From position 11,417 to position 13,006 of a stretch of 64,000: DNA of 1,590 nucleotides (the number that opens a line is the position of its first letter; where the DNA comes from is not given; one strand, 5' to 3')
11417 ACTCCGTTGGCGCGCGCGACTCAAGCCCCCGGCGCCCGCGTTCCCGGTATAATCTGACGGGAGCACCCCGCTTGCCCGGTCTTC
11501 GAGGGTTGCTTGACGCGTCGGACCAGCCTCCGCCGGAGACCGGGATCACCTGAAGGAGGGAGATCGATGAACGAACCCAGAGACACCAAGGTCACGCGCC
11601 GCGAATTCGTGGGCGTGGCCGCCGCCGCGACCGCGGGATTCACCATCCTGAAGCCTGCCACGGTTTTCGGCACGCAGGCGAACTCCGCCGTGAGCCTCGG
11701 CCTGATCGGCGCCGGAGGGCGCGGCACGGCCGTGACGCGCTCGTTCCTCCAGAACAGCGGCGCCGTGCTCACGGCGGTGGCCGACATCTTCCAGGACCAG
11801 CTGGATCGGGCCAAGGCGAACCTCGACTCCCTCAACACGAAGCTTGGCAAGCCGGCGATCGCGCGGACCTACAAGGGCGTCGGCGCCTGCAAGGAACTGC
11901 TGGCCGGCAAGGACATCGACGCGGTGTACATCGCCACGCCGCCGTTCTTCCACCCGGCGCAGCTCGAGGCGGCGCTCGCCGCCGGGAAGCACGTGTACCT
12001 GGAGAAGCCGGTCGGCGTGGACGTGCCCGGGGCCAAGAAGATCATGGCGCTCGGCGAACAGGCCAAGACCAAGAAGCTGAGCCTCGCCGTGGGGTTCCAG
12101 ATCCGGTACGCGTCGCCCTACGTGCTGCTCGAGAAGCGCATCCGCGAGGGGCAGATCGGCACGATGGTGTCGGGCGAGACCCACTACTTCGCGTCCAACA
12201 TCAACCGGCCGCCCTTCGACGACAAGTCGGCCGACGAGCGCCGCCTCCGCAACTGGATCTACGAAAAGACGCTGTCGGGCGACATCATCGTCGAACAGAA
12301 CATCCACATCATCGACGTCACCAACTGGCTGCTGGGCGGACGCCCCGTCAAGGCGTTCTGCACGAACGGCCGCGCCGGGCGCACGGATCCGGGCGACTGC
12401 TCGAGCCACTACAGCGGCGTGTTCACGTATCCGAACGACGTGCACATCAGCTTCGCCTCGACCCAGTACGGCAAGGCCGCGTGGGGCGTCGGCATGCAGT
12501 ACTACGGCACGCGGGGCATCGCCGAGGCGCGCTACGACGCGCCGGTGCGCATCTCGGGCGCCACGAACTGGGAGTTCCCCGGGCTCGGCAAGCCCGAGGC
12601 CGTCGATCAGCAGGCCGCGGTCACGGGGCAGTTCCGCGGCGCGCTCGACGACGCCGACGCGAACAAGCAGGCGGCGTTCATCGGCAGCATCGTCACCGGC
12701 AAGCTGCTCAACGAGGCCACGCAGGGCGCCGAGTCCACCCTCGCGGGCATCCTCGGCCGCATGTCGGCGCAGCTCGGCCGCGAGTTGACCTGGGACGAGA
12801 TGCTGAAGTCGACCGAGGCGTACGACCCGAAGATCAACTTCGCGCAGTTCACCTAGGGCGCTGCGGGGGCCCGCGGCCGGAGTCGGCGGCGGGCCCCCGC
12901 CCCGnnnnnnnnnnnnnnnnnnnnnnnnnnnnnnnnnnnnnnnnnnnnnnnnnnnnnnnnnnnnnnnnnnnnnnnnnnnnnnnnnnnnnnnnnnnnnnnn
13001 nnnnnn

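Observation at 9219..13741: Periplasmic oxidative (3-keto) glycoside-cleavage module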

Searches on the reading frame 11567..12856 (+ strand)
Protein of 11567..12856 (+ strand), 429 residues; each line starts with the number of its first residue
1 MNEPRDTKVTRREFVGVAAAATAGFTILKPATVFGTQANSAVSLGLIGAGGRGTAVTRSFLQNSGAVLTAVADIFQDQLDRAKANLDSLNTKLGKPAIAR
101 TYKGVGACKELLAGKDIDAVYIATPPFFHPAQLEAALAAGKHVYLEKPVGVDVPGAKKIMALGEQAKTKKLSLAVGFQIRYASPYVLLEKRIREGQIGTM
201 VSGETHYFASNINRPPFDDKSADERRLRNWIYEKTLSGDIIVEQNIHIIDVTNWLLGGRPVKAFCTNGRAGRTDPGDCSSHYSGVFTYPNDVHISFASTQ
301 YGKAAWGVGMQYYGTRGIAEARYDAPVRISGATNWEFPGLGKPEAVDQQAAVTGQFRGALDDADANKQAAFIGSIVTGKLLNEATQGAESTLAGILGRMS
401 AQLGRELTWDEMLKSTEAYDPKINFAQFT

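Call 3: search_protein_families(library=pfam, proteins=[window:11567-12856:+], max_evalue=0.01)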
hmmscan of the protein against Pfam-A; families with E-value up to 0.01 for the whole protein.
window:11567-12856:+ (429 aa): 3 families
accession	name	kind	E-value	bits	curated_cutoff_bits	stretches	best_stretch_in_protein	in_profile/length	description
PF01408.29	GFO_IDH_MocA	-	1.8e-15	58.1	24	1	44-167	3-113/120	Oxidoreductase family, NAD-binding Rossmann fold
PF22725.1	GFO_IDH_MocA_C3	-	1.2e-12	48.4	27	1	188-319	4-123/124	GFO/IDH/MocA C-terminal domain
PF02894.22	GFO_IDH_MocA_C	-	2.9e-05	24.4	22.9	1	190-320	2-128/218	Oxidoreductase family, C-terminal alpha/beta domain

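Call 4: search_protein_families(library=ncbifam, proteins=[window:11567-12856:+], max_evalue=0.01)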
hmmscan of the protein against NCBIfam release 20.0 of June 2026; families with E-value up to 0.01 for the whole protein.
window:11567-12856:+ (429 aa): 10 families
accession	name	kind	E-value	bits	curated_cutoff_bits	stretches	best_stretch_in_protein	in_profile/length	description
TIGR04380.1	myo_inos_iolG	equivalog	2.5e-22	79.2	355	1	42-266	2-195/330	inositol 2-dehydrogenase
NF052679.1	InsChiInosDhIolG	equivalog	1.6e-15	57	540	1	42-199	3-147/343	bifunctional inositol 2-dehydrogenase/D-chiro-inositol 1-dehydrogenase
NF052479.1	LevoglcsnDh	equivalog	6.7e-13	48.1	650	1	106-257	63-203/386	levoglucosan dehydrogenase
NF040723.1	UDP-GlcNAcDh_Arch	equivalog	7.8e-12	45.3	450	1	44-205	3-146/302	UDP-N-acetylglucosamine 3-dehydrogenase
NF058561.1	BT_2158_fam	equivalog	1.4e-11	43.7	750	1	10-201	1-178/487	glycoside 3-dehydrogenase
NF008607.0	PRK11579.1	subfamily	2.8e-11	43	330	1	105-207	53-152/346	oxidoreductase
NF041392.1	XylDh_Gfo6_Halo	equivalog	2.4e-09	36.5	350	1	114-317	80-271/350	D-xylose 1-dehydrogenase Gfo6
NF007574.0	PRK10206.1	equivalog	8.2e-07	28.4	352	1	108-207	57-153/345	oxidoreductase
NF058563.1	BT_2159_fam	equivalog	0.003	16.6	650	1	108-200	54-143/350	disaccharide 3-dehydrogenase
TIGR01409.1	TAT_signal_seq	domain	0.0079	16.5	16.7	0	9-27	1-19/29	twin-arginine translocation signal domain-containing protein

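Call 5: search_solved_structures(query=window:11567-12856:+, max_evalue=0.001, show_alignments=2)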
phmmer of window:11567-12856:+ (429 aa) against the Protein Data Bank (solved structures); distinct sequences matched with E-value up to 0.001: 73 (the best 60 are shown).
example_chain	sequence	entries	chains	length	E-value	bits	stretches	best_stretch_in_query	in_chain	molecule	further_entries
4mkx_A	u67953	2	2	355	4.9e-14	55.2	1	109-260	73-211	Inositol dehydrogenase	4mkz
4n54_A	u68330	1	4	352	8.5e-14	54.5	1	110-260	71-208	Inositol dehydrogenase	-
2glx_A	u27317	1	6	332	2e-13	53.2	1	103-319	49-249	1,5-anhydro-D-fructose reductase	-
4hkt_A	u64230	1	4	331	2.4e-13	53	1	42-334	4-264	Inositol 2-dehydrogenase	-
3cea_A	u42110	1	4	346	2.6e-12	49.6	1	99-285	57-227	Myo-inositol 2-dehydrogenase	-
7xr9_A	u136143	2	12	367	4e-12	49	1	40-208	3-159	DgpA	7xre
4koa_A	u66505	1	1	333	2.5e-11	46.3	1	102-319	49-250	1,5-anhydro-D-fructose reductase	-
4gqa_A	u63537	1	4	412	2.9e-10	42.9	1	40-263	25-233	NAD binding Oxidoreductase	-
3ec7_A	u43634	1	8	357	5.1e-10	42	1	43-212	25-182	Putative Dehydrogenase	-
4h3v_A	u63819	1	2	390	3.2e-09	39.4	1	109-261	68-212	Oxidoreductase domain protein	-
6a3f_A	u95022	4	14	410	3.2e-09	39.4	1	108-258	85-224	Putative dehydrogenase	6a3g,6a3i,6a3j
9m3d_B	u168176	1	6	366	7.6e-09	38.1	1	110-207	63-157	DgpA1 from W974-1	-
3e82_A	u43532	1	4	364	1.2e-08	37.5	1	113-207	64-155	Putative oxidoreductase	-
4fb5_A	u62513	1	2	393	1.4e-08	37.3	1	39-198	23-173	Probable oxidoreductase protein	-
4mie_A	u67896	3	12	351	1.5e-08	37.2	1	40-206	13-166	Inositol 2-dehydrogenase/D-chiro-inositol 3-dehydrogenase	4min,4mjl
8tdi_L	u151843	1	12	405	6.6e-07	31.8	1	44-269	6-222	P2B11 Glucuronide-3-dehydrogenase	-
8qc2_A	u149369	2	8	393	2.8e-06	29.7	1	40-269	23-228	Gfo/Idh/MocA family oxidoreductase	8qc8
6t2b_A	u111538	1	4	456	2.5e-05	26.5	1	41-209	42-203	Glycosyl hydrolase family 109 protein 2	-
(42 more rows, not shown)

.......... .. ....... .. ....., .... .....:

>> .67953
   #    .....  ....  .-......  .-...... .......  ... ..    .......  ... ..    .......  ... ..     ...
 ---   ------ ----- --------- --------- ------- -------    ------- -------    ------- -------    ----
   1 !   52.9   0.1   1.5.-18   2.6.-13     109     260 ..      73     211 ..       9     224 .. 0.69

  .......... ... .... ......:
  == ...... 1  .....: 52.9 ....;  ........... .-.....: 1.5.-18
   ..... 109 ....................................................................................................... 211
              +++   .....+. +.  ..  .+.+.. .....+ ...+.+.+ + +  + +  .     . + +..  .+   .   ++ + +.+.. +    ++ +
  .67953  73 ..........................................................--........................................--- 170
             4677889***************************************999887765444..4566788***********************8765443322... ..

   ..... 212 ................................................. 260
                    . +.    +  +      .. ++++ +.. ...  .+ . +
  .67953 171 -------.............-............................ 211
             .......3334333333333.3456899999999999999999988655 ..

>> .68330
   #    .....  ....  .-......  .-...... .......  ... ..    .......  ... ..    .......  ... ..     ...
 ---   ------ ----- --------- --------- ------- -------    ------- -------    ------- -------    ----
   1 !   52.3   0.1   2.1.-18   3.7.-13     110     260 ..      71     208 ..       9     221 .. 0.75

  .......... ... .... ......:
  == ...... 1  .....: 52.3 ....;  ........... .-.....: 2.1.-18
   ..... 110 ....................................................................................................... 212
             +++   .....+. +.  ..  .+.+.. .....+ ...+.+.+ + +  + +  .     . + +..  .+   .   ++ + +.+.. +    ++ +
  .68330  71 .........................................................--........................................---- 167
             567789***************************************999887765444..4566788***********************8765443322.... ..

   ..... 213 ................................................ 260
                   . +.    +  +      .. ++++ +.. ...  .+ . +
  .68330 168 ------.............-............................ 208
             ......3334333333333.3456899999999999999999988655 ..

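Call 15: find_encoding_contigs(protein=window:11567-12856:+, flank=10000, max_places=6)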
Protein window:11567-12856:+ (429 aa): 19 contigs read that carry it; 6 places shown.
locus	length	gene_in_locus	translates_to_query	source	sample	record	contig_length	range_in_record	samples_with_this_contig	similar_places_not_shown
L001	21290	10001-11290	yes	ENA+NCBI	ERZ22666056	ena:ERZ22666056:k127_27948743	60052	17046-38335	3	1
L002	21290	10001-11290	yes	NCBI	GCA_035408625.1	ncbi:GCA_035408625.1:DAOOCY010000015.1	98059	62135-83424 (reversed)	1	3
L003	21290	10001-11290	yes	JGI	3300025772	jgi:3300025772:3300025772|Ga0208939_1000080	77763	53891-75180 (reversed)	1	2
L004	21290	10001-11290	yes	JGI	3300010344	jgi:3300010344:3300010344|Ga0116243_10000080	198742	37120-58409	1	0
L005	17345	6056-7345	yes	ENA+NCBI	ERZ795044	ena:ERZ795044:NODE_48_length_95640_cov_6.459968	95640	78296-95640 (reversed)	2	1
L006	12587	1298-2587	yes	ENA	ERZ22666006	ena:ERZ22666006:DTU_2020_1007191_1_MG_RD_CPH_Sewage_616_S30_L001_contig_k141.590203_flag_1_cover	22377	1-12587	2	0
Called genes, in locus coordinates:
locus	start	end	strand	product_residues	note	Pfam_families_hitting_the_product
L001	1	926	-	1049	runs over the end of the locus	PF00873:ACR_tran, PF03176:MMPL (faint)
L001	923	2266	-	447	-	PF26077:BSH_Fcp1 (faint), PF25917:BSH_RND, PF25973:BSH_CzcB, PF25954:Beta-barrel_RND_2, PF25989:YknX_C, PF25975:CzcB_C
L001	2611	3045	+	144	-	PF00190:Cupin_1 (weak), PF07883:Cupin_2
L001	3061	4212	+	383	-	PF01408:GFO_IDH_MocA, PF02894:GFO_IDH_MocA_C, PF22725:GFO_IDH_MocA_C3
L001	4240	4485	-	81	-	PF04226:Transgly_assoc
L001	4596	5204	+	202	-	PF13548:DUF4126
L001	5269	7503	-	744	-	PF03971:IDH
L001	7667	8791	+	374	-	PF01261:AP_endonuc_2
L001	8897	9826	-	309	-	PF01261:AP_endonuc_2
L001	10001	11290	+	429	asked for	PF01408:GFO_IDH_MocA, PF22725:GFO_IDH_MocA_C3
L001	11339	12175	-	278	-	PF06439:3keto-disac_hyd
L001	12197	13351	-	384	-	-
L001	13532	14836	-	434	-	-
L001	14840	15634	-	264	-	PF07090:GATase1_like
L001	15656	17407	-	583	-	PF07555:NAGidase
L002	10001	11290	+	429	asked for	PF01408:GFO_IDH_MocA, PF22725:GFO_IDH_MocA_C3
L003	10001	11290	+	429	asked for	PF01408:GFO_IDH_MocA, PF22725:GFO_IDH_MocA_C3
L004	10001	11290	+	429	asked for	PF01408:GFO_IDH_MocA, PF22725:GFO_IDH_MocA_C3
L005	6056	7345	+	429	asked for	PF01408:GFO_IDH_MocA, PF22725:GFO_IDH_MocA_C3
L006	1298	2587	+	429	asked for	PF01408:GFO_IDH_MocA, PF22725:GFO_IDH_MocA_C3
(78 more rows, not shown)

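Call 16: find_homologous_proteins(query=window:11567-12856:+, max_evalue=1e-20)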
Query window:11567-12856:+ (429 aa): 5729 proteins with E <= 1e-20 among 8000 candidates; the best 120 are listed.
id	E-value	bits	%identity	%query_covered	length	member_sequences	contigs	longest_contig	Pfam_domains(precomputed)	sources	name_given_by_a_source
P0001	9.2e-282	952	98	100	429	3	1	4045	PF01408.29,PF22725.2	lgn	-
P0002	8.5e-241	817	83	100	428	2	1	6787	PF01408.29,PF22725.2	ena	-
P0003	2.2e-239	812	83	100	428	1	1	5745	PF01408.29,PF22725.2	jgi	-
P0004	1.2e-230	784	80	100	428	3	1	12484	PF01408.29,PF22725.2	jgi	jgi:predicted dehydrogenase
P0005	2.2e-226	770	78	100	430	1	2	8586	PF01408.29,PF22725.2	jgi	jgi:predicted dehydrogenase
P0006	2.5e-226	769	79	100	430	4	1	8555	PF01408.29,PF22725.2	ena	-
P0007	6.3e-225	765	78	100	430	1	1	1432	PF01408.29,PF22725.2,PF02894.23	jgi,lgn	jgi:myo-inositol 2-dehydrogenase/D-chiro-inositol 1-dehydrogenase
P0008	2.6e-224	763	79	100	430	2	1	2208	PF01408.29,PF22725.2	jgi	-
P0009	2.9e-224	763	78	100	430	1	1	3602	PF01408.29,PF22725.2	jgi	-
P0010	3.7e-224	762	78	100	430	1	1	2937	PF01408.29,PF22725.2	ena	-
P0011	4.0e-224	762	79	100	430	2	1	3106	PF01408.29,PF22725.2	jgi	-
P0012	1.8e-223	760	78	100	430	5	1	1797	PF01408.29,PF22725.2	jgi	-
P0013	2.5e-223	760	78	100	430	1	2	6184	PF01408.29,PF22725.2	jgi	jgi:predicted dehydrogenase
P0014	3.9e-223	759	78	100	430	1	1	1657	PF01408.29,PF22725.2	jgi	-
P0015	4.2e-223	759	78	100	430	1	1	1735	PF01408.29,PF22725.2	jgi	-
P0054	3.0e-215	733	76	100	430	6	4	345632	PF01408.29,PF22725.2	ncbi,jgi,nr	ncbi:MAG: Gfo/Idh/MocA family oxidoreductase [Vicinamibacterales bacterium]|jgi:predicted dehydrogen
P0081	4.6e-191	653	69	100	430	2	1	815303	PF01408.29,PF22725.2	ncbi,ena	-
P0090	6.4e-190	649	67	100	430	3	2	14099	PF01408.29,PF22725.2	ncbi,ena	ncbi:MAG: Gfo/Idh/MocA family oxidoreductase [Acidobacteriota bacterium]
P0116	2.9e-186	637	67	99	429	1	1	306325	PF01408.29,PF22725.2,PF02894.23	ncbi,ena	-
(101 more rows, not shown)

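Call 19: find_related_loci(query=A1, collection=genome_contigs, flank=10000)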
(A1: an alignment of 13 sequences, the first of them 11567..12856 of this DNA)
Query A1 (429 aa) in genome_contigs; peptide patterns used: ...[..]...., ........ (x = any residue, [..] = any of these).
600 stretches matched a pattern (row limit reached: there are more); 565 encode a relative of the query (tblastn E <= 1e-3); the best 80 are kept; 80 distinct loci.
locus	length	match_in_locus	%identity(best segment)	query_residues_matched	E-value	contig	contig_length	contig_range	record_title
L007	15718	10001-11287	77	1-428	0e+0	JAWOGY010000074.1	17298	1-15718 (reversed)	MAG: Vicinamibacterales bacterium isolate CWP4-1.bin.183 k191_1658961, whole genome shotgun sequence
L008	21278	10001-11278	83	5-428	0e+0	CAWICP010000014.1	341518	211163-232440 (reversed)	MAG: uncultured Acidobacteriota bacterium isolate MFD00709.bin.3.153 genome assembly, contig: contig_34286, whole genome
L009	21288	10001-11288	73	1-428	0e+0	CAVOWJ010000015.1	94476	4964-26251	MAG: uncultured Acidobacteriota bacterium isolate MFD00032.bin.3.97 genome assembly, contig: contig_96149, whole genome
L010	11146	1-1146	55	48-427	4e-139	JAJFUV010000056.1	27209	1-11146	MAG: Acidobacteriales bacterium isolate bin.513 k141_2380679, whole genome shotgun sequence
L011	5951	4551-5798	51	10-428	1e-133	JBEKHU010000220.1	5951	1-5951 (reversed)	MAG: Bryobacteraceae bacterium isolate SPRUCE 284 SPRUCE_284_220, whole genome shotgun sequence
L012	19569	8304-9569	49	6-429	3e-132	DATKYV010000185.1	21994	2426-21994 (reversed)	MAG TPA_asm: Terriglobia bacterium isolate SMAG_U14228 k141_3111622, whole genome shotgun sequence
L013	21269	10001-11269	49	1-427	6e-132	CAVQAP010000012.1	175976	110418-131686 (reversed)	MAG: uncultured Acidobacteriota bacterium isolate MFD03323.bin.1.98 genome assembly, contig: contig_27776, whole genome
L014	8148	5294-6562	48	7-428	3e-131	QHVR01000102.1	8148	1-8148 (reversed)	MAG: Acidobacteria bacterium isolate AA151 14_1009_12_20cm_scaffold_13857_curated, whole genome shotgun sequence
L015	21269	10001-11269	49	7-428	2e-130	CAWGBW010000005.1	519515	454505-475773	MAG: uncultured Acidobacteriota bacterium isolate MFD06298.bin.1.191 genome assembly, contig: contig_27697, whole genome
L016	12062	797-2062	49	6-428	8e-130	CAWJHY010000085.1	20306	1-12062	MAG: uncultured Acidobacteriota bacterium isolate MFD03323.bin.2.41 genome assembly, contig: contig_61175, whole genome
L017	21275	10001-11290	47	2-428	1e-129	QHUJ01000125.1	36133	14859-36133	MAG: Gemmatimonadetes bacterium isolate AG30 14_0929_12_40cm_scaffold_276_curated, whole genome shotgun sequence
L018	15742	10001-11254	52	6-429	5e-129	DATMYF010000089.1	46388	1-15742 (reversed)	MAG TPA_asm: Bryobacteraceae bacterium isolate SMAG_U13139 k141_74670, whole genome shotgun sequence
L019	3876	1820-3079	48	8-428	4e-131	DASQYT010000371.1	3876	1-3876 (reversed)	MAG TPA_asm: Candidatus Elarobacter sp. isolate SMAG_U11072 k141_1176364, whole genome shotgun sequence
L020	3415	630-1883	50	9-428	2e-131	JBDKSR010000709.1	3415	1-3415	MAG: Bryobacteraceae bacterium isolate 6_bin.226 c_000001697121, whole genome shotgun sequence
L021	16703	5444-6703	48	7-425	2e-126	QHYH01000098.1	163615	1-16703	MAG: Acidobacteria bacterium isolate gp2 AA93 14_0903_09_30cm_scaffold_21_curated, whole genome shotgun sequence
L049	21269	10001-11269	44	9-429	5e-107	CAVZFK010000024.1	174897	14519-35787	MAG: uncultured Acidobacteriota bacterium isolate MFD05705.bin.3.69 genome assembly, contig: contig_79774, whole genome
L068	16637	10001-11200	40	1-427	6e-83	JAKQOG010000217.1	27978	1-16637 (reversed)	MAG: Candidatus Hydrogenedentota bacterium isolate USDV_metabat.86 k141_1439454, whole genome shotgun sequence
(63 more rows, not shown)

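Call 49: search_protein_families(library=ncbifam, proteins=[L015:8305-8925:+, L015:8978-9952:+], max_evalue=10)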
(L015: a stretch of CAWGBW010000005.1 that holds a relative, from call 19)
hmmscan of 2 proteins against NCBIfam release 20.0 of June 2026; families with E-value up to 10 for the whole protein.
L015:8305-8925:+ (207 aa): 0 families

L015:8978-9952:+ (325 aa): 7 families
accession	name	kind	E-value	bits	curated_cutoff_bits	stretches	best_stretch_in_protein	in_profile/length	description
TIGR00542.1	hxl6Piso_put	equivalog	3.8e-07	29.7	272.15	1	143-319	91-267/279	L-ribulose-5-phosphate 3-epimerase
NF009689.0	PRK13210.1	subfamily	4.7e-07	29.2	200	1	229-323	183-278/286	L-ribulose-5-phosphate 3-epimerase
NF009688.0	PRK13209.1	subfamily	1.3e-05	24.3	317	1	146-321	99-274/286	L-ribulose-5-phosphate 3-epimerase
TIGR04379.1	myo_inos_iolE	equivalog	0.0028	17.2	290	1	276-318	240-281/290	myo-inosose-2 dehydratase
NF041099.2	keto_glucon_epim_IolO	equivalog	0.033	13.5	300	1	274-322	218-266/269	5-keto-L-gluconate epimerase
TIGR03234.1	OH-pyruv-isom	equivalog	0.059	12.7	353.45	1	275-301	213-239/254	hydroxypyruvate isomerase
NF043033.1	OxoTetrIsom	equivalog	0.17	11.6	325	0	125-199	65-135/251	2-oxo-tetronate isomerase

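Call 51: search_protein_families(library=pfam, proteins=[L015:8305-8925:+, L015:8978-9952:+, L015:12201-13928:+, L015:5117-8227:+, L068:9079-9954:+], max_evalue=0.001)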
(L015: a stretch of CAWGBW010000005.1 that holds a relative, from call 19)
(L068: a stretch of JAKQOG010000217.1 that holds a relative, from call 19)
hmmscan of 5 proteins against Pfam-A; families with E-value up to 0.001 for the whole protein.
L015:8305-8925:+ (207 aa): 1 family
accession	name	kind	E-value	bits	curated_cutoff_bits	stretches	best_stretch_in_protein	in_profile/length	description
PF06439.18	3keto-disac_hyd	-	6e-42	144.2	26.8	1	25-205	2-187/187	3-keto-disaccharide hydrolase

L015:8978-9952:+ (325 aa): 1 family
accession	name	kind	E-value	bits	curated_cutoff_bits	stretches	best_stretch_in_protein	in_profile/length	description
PF01261.30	AP_endonuc_2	-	2.5e-28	99.9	31.1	1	75-314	2-240/249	Xylose isomerase-like TIM barrel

L015:12201-13928:+ (576 aa): 3 families
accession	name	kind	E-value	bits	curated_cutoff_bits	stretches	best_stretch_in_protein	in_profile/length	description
PF13517.12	FG-GAP_3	-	8.7e-55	183.6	26.9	6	156-217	1-61/61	FG-GAP-like repeat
PF07593.17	UnbV_ASPIC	-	5.3e-18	65.1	23.4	1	507-569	1-67/68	ASPIC and UnbV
PF01839.29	FG-GAP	-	2.8e-16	59.4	22.1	1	279-301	2-24/37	FG-GAP repeat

L015:5117-8227:+ (1037 aa): 2 families
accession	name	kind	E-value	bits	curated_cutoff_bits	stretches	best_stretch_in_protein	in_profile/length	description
PF25183.1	OMP_b-brl_4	-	3.4e-214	714.3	30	1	163-1029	1-837/838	Outer membrane beta barrel domain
PF00593.30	TonB_dep_Rec_b-barrel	-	2e-06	28.4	27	1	424-647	39-240/436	TonB dependent receptor-like, beta-barrel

L068:9079-9954:+ (292 aa): 1 family
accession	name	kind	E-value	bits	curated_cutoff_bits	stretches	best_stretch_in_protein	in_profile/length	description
PF01261.30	AP_endonuc_2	-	5.2e-30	105.4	31.1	1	56-287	2-248/249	Xylose isomerase-like TIM barrel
